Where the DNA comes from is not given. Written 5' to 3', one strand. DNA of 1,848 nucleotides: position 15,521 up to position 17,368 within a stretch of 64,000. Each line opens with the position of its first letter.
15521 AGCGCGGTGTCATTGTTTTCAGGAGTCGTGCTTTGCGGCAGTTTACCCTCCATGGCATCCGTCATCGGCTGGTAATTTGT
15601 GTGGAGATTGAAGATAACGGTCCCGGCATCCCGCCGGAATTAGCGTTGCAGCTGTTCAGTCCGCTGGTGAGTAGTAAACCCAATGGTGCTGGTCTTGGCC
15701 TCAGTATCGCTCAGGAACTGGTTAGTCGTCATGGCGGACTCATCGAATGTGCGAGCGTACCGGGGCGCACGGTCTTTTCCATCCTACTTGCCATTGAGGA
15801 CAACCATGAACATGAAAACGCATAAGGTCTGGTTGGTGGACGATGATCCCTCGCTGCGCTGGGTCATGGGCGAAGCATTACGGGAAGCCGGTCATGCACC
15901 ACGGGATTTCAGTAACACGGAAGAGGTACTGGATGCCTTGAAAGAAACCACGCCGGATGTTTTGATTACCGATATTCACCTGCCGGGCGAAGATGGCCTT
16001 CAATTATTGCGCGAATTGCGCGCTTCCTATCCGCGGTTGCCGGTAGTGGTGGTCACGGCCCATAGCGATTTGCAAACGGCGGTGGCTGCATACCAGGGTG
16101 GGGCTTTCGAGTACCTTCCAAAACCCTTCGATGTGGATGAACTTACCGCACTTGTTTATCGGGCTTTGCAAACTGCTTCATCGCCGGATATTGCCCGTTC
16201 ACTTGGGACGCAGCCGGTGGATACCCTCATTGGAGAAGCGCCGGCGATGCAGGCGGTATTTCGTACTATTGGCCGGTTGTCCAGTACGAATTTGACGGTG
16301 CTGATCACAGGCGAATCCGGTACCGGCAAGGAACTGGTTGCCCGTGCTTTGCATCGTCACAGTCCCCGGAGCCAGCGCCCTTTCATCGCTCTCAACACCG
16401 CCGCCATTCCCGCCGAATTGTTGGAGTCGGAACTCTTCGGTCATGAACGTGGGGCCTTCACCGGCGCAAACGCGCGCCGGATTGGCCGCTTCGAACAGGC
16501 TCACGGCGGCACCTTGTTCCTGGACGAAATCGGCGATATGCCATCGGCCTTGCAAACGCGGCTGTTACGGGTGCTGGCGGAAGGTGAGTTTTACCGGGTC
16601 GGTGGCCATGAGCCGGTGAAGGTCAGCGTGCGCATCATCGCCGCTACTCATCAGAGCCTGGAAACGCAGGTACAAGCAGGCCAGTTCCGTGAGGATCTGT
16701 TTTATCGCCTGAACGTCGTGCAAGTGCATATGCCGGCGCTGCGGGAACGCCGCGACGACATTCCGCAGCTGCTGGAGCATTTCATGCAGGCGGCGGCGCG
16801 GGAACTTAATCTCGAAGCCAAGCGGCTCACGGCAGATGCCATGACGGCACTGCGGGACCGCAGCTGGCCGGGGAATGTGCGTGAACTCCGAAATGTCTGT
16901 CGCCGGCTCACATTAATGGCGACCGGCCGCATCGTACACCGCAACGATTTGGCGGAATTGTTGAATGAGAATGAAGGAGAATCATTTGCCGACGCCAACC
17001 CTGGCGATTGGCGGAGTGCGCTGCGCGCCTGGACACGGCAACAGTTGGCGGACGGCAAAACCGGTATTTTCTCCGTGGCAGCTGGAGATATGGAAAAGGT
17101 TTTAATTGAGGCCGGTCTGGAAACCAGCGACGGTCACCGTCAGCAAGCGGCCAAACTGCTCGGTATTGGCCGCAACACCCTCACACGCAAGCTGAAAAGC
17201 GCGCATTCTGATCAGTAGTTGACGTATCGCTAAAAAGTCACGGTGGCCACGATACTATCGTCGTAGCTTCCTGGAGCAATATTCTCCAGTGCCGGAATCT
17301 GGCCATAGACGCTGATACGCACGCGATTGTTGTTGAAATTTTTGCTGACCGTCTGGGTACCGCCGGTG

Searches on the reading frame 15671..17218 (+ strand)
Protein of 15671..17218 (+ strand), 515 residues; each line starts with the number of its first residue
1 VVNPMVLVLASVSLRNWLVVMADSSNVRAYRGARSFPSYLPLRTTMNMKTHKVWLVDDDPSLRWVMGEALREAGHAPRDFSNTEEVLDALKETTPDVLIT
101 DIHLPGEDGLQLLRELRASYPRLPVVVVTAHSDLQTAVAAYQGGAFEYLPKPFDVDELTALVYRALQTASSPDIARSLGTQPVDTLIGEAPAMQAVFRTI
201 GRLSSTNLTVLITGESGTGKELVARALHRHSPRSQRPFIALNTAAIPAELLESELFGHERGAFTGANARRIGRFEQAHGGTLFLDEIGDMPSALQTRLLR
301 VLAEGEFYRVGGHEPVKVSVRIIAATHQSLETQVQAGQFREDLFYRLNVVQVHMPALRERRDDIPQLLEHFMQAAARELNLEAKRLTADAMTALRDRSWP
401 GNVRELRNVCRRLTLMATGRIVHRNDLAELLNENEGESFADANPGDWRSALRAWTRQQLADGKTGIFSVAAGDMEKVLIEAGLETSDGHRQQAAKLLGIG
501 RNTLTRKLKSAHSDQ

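Call 31: search_protein_families(library=pfam, proteins=[window:15671-17218:+])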
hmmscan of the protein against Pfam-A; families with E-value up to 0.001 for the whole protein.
window:15671-17218:+ (515 aa): 7 families
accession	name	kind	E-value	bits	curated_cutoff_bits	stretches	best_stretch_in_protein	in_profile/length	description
PF00158.32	Sigma54_activat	-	3.9e-73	245.1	20.2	1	186-352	1-167/168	Sigma-54 interaction domain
PF00072.30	Response_reg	-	1.7e-28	99.4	30.2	1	53-162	1-110/111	Response regulator receiver domain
PF14532.12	Sigma54_activ_2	-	2e-26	93.3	25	1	187-357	1-138/138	Sigma-54 interaction domain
PF25601.1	AAA_lid_14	-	4e-25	87.9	27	1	358-438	1-81/87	AAA+ ATPase lid domain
PF02954.25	HTH_8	-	1.7e-14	53.7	22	1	473-509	4-40/42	Bacterial regulatory protein, Fis family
PF07728.20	AAA_5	-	2.8e-09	37.6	22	1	210-328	2-123/139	AAA domain (dynein-related subfamily)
PF13191.12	AAA_16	-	0.00094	20.1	32.6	0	193-302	9-120/167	AAA ATPase domain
